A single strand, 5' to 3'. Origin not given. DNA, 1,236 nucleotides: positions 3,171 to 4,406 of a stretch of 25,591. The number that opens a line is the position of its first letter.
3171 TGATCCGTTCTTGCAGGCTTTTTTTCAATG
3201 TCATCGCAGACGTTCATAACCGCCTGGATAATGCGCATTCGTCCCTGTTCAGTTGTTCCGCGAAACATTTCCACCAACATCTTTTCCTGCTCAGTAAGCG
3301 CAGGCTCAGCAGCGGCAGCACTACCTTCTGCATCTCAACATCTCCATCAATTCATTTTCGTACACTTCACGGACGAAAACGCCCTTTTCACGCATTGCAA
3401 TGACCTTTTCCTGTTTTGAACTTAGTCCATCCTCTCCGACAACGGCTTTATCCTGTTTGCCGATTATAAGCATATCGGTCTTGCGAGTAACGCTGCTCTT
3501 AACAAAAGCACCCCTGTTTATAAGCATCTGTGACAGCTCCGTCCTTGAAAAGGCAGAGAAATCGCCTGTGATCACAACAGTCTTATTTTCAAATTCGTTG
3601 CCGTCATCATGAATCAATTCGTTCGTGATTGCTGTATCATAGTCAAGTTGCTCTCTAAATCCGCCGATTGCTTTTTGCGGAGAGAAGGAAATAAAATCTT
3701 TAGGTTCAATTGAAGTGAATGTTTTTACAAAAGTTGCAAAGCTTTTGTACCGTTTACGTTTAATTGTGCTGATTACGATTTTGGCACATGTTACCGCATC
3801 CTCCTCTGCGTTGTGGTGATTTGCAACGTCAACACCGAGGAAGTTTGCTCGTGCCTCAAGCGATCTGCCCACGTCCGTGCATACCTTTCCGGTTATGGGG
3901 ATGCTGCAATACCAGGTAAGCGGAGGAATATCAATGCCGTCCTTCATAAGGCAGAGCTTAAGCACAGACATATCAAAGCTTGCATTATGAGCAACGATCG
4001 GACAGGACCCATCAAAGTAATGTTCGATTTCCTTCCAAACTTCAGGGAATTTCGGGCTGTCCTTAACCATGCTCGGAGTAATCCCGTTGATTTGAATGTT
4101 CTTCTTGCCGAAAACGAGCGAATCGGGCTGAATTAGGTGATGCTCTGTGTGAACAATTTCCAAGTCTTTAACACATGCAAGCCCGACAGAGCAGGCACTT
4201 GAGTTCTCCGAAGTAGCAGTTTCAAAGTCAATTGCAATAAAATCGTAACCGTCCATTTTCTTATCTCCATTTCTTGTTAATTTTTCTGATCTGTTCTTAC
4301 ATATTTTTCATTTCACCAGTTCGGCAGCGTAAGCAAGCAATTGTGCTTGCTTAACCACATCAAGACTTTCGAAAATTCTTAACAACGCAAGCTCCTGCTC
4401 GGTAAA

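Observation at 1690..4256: Two BRCT-domain proteins on the lysogeny strand (membrane-tethered HIRAN-like protein plus DEDDh exonuclease): candidate DNA-end-sensing exclusion/defence module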

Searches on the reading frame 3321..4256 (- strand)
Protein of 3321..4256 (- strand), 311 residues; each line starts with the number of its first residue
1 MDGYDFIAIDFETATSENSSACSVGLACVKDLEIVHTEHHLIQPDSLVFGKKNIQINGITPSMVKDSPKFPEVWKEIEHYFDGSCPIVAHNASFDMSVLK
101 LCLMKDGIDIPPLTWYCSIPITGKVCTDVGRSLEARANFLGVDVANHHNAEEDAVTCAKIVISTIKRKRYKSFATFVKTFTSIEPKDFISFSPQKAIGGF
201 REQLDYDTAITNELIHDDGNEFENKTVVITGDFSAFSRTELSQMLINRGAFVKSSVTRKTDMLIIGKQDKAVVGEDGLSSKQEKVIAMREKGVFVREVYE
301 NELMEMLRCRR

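Call 3: search_protein_families(library=pfam, proteins=[window:3321-4256:-], max_evalue=1)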
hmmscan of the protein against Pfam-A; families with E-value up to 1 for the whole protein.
window:3321-4256:- (311 aa): 5 families
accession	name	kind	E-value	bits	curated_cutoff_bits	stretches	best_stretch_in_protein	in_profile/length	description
PF00929.31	RNase_T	-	1.6e-13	52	24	1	7-160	1-163/164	Exonuclease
PF00533.33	BRCT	-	2.3e-06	28.2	21.3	1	221-276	5-52/78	BRCA1 C Terminus (BRCT) domain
PF16473.11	Rv2179c-like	-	4.1e-05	23.8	27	1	7-161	3-173/177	3'-5' exoribonuclease Rv2179c-like domain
PF21762.3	DEDDh_C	-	0.034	14.7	27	0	82-160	105-184/188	DNA polymerase III subunit epsilon-like, C-terminal domain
PF01612.26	DNA_pol_A_exo1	-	0.13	12.5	23.6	1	61-106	51-95/173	3'-5' exonuclease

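Call 4: search_protein_families(library=ncbifam, proteins=[window:3321-4256:-], max_evalue=1)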
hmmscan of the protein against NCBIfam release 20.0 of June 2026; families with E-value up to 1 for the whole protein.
window:3321-4256:- (311 aa): 33 families (the best 25 are shown)
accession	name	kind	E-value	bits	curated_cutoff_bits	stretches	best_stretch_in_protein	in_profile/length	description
NF004844.0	PRK06195.1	equivalog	5.3e-67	226.4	373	1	5-308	2-307/309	DNA polymerase III subunit epsilon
NF005906.0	PRK07883.1-4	equivalog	1.5e-18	66.4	495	1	5-169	7-172/563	DEDD exonuclease domain-containing protein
NF005289.0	PRK06807.1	equivalog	9.1e-18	64.5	335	1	5-165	9-169/313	3'-5' exonuclease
NF001688.0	PRK00448.1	equivalog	1.7e-16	59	873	1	4-178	423-598/1445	PolC-type DNA polymerase III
TIGR01407.1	dinG_rel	hypoth_equivalog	1.8e-16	59.6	547.7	1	6-164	2-161/889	putative DnaQ family exonuclease/DinG family helicase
NF004719.0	PRK06063.1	equivalog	5.2e-15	55.2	389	1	6-285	18-294/331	DEDDh family exonuclease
TIGR00573.1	dnaq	subfamily_domain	1e-14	54.6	71.5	1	6-166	9-175/217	exonuclease, DNA polymerase III, epsilon subunit family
TIGR01405.1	polC_Gram_pos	equivalog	5.5e-14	50.8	1043.45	1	5-172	190-358/1211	DNA polymerase III subunit alpha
NF005905.0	PRK07883.1-3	equivalog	1e-13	50.8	508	1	6-166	26-189/581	DEDD exonuclease domain-containing protein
NF006316.0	PRK08517.1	equivalog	1.4e-13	50.7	247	1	5-180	71-240/270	3'-5' exonuclease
NF005981.0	PRK08074.1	equivalog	7e-12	44.1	789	1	6-167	5-168/931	ATP-dependent DNA helicase DinG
NF004964.0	PRK06310.1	equivalog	9e-12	44.9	236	1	5-173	8-177/250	DNA polymerase III subunit epsilon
NF005907.0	PRK07883.1-5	equivalog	1.8e-11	43.2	454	1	6-167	30-194/584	DEDD exonuclease domain-containing protein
NF004316.1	PRK05711.1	equivalog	2.4e-11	43.7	196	1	24-119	22-118/234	DNA polymerase III subunit epsilon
NF005932.1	PRK07956.1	equivalog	1.5e-10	40.3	369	1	212-268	583-639/664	NAD-dependent DNA ligase LigA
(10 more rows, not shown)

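Call 5: search_protein_families(library=padloc, proteins=[window:3321-4256:-], max_evalue=1)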
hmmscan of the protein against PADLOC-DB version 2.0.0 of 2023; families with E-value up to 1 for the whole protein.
window:3321-4256:- (311 aa): 3 families
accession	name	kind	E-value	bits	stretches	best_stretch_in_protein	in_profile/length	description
PDLC05027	PDC-S48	-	2.9e-25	87.2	2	5-170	5-172/411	-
PDLC01247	DEDDh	-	3.4e-24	84.1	1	7-161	1-138/139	"CAS-I,CAS-II,CAS-III,CAS-IV,CAS-V,CAS-VI; associated"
PDLC05028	PDC-S48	-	1.7e-11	41.4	1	6-165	20-180/512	-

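Call 6: search_protein_families(library=phrogs, proteins=[window:3321-4256:-], max_evalue=0.1)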
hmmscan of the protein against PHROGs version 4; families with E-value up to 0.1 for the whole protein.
window:3321-4256:- (311 aa): 10 families
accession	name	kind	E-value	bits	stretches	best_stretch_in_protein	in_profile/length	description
phrog_192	-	DNA, RNA and nucleotide metabolism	7.1e-32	112.2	1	4-172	106-278/397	DNA polymerase exonuclease subunit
phrog_14632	-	DNA, RNA and nucleotide metabolism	4.4e-16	59.6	1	5-168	83-246/380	DNA polymerase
phrog_3989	-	unknown function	7.1e-12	46.2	1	218-307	203-292/296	-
phrog_2561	-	DNA, RNA and nucleotide metabolism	2.3e-11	45.2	1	192-308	65-161/167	DNA ligase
phrog_3869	-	DNA, RNA and nucleotide metabolism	1.7e-08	34.4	1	204-269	564-628/656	NAD-dependent DNA ligase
phrog_3498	-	DNA, RNA and nucleotide metabolism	1.5e-07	32.5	1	214-271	170-228/256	NAD-dependent DNA ligase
phrog_17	-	DNA, RNA and nucleotide metabolism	7.8e-06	25.1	1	3-118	669-760/1445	DNA polymerase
phrog_14901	-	tail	0.0033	17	1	125-194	248-316/606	tail length tape measure protein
phrog_8783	-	unknown function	0.029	15.1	1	90-176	32-114/114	-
phrog_1907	-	DNA, RNA and nucleotide metabolism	0.046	13.3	0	7-107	17-92/629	DNA polymerase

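Call 15: find_homologous_proteins(query=window:3321-4256:-)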
Query window:3321-4256:- (311 aa): 596 proteins with E <= 0.001 among 1412 candidates; the best 120 are listed.
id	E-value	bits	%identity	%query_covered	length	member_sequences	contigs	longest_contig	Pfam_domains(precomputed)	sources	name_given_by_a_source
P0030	1.5e-200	683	97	100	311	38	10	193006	PF00929.32,PF00533.34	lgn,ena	-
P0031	3.7e-101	357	56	97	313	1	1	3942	PF00929.32,PF00533.34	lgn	-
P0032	2.0e-98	348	54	97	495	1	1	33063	PF00929.32,PF00533.34,PF16473.12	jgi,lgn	jgi:DNA polymerase-3 subunit epsilon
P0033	2.8e-94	334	52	97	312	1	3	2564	PF00929.32,PF00533.34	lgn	-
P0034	9.7e-93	329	53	97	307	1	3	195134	PF00929.32,PF00533.34,PF16473.12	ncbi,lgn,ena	-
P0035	1.8e-90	322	51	97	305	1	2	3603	PF00929.32,PF16473.12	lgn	-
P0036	7.9e-88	313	49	98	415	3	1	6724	PF00929.32,PF16473.12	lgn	-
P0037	7.1e-87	310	48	98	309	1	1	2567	PF00929.32,PF00533.34,PF16473.12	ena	-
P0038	7.9e-87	310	49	97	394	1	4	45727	PF00929.32,PF00533.34,PF16473.12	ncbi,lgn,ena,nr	ncbi:MAG: 3'-5' exoribonuclease [Clostridia bacterium]|nr:3'-5' exoribonuclease [Clostridia bacteriu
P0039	9.0e-84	299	50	97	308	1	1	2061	PF00929.32,PF16473.12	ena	-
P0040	1.8e-83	299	49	97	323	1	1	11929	PF00929.32,PF00533.34,PF16473.12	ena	-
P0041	4.5e-83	297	46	98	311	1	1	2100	PF00929.32,PF00533.34,PF16473.12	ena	-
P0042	1.1e-81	293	45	98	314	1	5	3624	PF00929.32,PF00533.34,PF16473.12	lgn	-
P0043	8.9e-81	290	51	98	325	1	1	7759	PF00929.32,PF00533.34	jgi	jgi:DNA polymerase-3 subunit epsilon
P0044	1.9e-80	289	45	98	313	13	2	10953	PF00929.32,PF16473.12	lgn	-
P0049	2.8e-78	281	44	97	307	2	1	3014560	PF00929.32,PF00533.34,PF16473.12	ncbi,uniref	ncbi:exonuclease domain-containing protein [Defluviitalea saccharophila]|uniref:Exonuclease domain-c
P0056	7.4e-77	277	45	98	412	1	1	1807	PF00929.32,PF00533.34,PF16473.12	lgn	-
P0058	1.3e-75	273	43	98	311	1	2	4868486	PF00929.32,PF00533.34,PF16473.12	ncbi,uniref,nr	ncbi:exonuclease domain-containing protein [Clostridium felsineum]|uniref:3'-5' exonuclease DinG n=1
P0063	1.3e-74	269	44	97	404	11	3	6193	PF00929.32,PF00533.34,PF16473.12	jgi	jgi:DNA polymerase-3 subunit epsilon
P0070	1.0e-72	263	44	99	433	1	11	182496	PF00929.32,PF00533.34,PF16473.12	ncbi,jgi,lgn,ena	-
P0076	2.2e-71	259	42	98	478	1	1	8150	PF00929.32,PF00533.34,PF16473.12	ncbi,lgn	-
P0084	2.7e-69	252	43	97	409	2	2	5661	PF00929.32,PF00533.34,PF16473.12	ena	-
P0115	6.3e-61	224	39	98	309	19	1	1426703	PF00929.32,PF00533.34,PF16473.12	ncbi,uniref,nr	ncbi:exonuclease domain-containing protein [Cytobacillus firmus]|uniref:exonuclease domain-containin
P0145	7.5e-57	211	40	90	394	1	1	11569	PF00929.32,PF00533.34,PF16473.12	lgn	-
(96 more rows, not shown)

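Call 18: find_encoding_contigs(protein=P0030, flank=6000, max_places=8)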
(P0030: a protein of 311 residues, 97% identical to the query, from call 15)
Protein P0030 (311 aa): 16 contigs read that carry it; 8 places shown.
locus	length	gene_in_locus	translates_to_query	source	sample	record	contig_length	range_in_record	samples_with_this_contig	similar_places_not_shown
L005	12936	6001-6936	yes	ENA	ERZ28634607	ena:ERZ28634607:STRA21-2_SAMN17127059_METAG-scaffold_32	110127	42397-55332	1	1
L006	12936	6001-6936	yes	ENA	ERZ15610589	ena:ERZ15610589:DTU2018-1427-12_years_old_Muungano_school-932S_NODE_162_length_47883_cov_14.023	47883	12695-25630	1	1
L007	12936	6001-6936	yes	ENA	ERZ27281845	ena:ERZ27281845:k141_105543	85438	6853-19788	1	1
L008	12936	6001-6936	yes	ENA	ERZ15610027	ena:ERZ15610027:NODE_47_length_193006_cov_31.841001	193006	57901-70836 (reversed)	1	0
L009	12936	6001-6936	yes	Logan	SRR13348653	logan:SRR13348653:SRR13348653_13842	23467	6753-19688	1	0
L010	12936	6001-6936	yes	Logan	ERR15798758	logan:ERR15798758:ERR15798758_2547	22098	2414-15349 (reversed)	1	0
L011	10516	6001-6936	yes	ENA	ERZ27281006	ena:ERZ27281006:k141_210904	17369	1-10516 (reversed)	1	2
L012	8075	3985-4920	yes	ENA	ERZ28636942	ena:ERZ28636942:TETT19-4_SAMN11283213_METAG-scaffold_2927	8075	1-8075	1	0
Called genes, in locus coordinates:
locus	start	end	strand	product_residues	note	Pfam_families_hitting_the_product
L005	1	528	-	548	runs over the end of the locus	PF03354:TerL_ATPase, PF20441:TerL_nuclease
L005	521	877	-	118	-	-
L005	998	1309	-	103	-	PF01844:HNH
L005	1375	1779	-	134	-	PF08281:Sigma70_r4_2, PF04545:Sigma70_r4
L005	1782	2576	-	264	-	PF23343:REP_ORF2-G2P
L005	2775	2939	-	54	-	-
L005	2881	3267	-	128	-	-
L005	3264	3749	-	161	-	-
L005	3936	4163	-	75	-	-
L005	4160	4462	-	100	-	PF18832:LPD18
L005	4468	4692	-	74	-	-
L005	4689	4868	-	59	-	-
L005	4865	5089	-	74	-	-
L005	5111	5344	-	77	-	-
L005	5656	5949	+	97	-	PF01381:HTH_3 (weak)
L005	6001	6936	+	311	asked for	PF00929:RNase_T, PF00533:BRCT (weak)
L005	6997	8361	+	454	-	-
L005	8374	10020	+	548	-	PF00239:Resolvase, PF07508:Recombinase, PF13408:Zn_ribbon_recom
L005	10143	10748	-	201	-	-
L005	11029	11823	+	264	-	PF00294:PfkB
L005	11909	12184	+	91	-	-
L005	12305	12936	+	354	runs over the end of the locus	PF01380:SIS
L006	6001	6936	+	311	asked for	PF00929:RNase_T, PF00533:BRCT (weak)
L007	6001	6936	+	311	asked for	PF00929:RNase_T, PF00533:BRCT (weak)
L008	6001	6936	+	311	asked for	PF00929:RNase_T, PF00533:BRCT (weak)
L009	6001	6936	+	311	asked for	PF00929:RNase_T, PF00533:BRCT (weak)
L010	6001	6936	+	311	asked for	PF00929:RNase_T, PF00533:BRCT (weak)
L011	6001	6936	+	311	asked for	PF00929:RNase_T, PF00533:BRCT (weak)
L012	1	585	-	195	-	?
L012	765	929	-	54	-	-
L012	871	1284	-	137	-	-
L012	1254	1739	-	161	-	-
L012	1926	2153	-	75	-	-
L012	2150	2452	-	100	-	PF18832:LPD18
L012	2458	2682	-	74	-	-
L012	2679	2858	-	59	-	-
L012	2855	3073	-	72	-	-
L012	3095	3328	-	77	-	-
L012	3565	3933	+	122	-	PF12844:HTH_19, PF01381:HTH_3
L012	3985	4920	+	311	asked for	PF00929:RNase_T, PF00533:BRCT (weak)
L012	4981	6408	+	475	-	-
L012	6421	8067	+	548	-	PF00239:Resolvase, PF07508:Recombinase, PF13408:Zn_ribbon_recom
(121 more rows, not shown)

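Call 22: find_encoding_contigs(protein=P0034, flank=6000, max_places=3)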
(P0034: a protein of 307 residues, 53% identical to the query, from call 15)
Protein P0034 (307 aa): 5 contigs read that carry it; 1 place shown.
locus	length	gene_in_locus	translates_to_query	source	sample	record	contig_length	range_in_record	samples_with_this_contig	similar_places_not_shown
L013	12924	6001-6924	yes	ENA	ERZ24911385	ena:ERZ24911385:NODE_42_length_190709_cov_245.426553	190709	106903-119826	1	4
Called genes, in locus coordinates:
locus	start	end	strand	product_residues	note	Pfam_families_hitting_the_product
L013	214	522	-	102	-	-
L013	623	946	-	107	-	-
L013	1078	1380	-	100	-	-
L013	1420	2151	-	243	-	PF08346:AntA, PF03374:ANT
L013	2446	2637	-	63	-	PF12728:HTH_17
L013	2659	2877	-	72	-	-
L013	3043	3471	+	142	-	PF01381:HTH_3, PF13443:HTH_26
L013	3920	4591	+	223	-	PF01381:HTH_3 (weak)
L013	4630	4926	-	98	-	-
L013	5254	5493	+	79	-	-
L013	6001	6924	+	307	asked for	PF00929:RNase_T, PF16473:Rv2179c-like (faint), PF00533:BRCT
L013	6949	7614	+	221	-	PF13643:DUF4145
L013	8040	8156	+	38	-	-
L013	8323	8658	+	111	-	-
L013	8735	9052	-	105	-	PF02452:PemK_toxin (weak)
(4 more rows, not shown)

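Call 26: find_encoding_contigs(protein=P0038, flank=6000, max_places=2)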
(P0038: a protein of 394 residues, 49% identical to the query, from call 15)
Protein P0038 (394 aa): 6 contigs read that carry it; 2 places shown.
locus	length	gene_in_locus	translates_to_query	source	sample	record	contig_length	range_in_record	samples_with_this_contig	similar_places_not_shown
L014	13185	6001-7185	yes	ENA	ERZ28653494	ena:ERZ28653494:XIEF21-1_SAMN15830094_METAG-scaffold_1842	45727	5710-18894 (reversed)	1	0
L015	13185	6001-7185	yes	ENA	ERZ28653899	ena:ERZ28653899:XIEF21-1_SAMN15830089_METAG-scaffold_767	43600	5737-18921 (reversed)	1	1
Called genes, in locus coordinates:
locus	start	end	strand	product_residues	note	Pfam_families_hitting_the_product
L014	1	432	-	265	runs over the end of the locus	PF13392:HNH_3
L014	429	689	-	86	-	-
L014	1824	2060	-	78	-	PF10979:DUF2786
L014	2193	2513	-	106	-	-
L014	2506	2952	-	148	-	PF12957:DUF3846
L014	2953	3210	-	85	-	-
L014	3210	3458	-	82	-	-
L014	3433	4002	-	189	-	-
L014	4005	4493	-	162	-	PF09643:YopX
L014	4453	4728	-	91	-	-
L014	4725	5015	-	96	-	PF05339:DUF739 (weak)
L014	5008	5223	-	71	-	PF12844:HTH_19, PF13560:HTH_31, PF13744:HTH_37 (weak), PF01381:HTH_3, PF13443:HTH_26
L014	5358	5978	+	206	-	PF01381:HTH_3, PF12844:HTH_19, PF13560:HTH_31, PF00717:Peptidase_S24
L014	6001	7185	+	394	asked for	PF00929:RNase_T, PF16473:Rv2179c-like (weak), PF00533:BRCT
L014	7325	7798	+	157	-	-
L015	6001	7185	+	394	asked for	PF00929:RNase_T, PF16473:Rv2179c-like (weak), PF00533:BRCT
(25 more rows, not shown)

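Call 27: find_encoding_contigs(protein=P0058, flank=6000, max_places=2)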
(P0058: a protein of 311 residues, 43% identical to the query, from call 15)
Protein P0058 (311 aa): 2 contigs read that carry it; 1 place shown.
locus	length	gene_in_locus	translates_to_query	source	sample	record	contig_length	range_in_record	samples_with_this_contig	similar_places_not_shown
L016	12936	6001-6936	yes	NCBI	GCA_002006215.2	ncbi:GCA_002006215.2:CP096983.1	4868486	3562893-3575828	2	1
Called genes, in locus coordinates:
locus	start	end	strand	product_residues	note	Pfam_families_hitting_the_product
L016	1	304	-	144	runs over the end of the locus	-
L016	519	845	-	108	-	-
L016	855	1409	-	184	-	PF00589:Phage_integrase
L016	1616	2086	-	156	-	PF05263:DUF722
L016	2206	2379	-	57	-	-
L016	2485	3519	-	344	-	-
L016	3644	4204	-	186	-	-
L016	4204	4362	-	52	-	-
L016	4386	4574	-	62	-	-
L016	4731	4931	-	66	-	PF12844:HTH_19, PF01381:HTH_3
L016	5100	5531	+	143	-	PF01381:HTH_3, PF12844:HTH_19, PF13560:HTH_31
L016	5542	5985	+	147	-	PF06114:Peptidase_M78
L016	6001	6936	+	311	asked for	PF00929:RNase_T, PF16473:Rv2179c-like, PF00533:BRCT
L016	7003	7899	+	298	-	-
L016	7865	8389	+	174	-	-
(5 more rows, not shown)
